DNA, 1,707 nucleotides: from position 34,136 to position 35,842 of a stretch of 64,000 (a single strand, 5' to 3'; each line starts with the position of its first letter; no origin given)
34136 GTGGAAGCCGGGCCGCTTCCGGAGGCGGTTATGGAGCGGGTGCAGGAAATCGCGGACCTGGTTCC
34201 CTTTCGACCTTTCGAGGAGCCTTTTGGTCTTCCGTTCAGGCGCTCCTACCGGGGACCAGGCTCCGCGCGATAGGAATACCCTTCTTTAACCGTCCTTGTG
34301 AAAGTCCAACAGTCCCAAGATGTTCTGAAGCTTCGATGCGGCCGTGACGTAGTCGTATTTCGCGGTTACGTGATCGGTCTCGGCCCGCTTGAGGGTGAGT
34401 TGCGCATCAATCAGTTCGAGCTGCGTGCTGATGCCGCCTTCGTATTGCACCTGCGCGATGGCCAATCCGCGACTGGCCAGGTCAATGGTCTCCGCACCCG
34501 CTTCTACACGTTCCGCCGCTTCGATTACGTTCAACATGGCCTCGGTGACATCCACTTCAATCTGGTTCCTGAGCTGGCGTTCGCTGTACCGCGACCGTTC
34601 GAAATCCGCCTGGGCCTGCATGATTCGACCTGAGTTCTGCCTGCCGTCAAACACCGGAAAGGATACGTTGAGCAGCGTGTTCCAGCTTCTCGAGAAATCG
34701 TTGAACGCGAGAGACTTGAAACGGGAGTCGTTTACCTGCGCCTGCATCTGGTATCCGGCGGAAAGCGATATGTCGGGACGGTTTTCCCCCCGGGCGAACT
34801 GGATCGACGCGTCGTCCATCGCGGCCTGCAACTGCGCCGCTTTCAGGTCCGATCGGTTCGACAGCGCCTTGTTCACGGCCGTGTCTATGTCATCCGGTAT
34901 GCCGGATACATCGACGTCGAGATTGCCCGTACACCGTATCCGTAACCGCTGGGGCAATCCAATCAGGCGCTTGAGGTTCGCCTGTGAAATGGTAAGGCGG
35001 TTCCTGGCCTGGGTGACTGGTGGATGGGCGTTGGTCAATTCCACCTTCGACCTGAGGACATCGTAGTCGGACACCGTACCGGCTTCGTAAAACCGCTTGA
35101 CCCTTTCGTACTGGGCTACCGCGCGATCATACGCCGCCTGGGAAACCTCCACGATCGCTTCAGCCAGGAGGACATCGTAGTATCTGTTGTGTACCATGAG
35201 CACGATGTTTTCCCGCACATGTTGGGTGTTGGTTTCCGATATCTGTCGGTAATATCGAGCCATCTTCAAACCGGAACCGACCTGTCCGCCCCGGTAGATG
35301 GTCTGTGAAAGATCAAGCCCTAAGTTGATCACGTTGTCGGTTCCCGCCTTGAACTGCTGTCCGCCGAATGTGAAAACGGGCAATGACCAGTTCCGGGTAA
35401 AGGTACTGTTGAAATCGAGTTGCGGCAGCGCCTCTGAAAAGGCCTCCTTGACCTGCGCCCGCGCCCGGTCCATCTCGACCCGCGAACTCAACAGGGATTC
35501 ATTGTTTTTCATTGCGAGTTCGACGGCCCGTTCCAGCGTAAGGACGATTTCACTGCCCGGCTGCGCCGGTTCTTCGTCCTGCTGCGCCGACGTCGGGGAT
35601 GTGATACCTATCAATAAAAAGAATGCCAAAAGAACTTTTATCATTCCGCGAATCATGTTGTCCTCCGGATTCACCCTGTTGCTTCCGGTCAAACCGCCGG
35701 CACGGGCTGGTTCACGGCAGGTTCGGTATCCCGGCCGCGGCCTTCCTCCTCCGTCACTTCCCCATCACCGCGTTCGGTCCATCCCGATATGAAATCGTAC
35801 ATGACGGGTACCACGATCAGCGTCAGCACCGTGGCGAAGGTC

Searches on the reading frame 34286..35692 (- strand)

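Call 50: search_protein_families(library=pfam, proteins=[window:34286-35692:-], max_evalue=0.00001)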
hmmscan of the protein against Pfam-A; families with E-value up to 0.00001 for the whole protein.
window:34286-35692:- (468 aa): 1 family
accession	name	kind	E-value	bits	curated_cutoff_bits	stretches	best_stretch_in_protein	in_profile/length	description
PF02321.23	OEP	-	2.3e-63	213.9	22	2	270-460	2-187/187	Outer membrane efflux protein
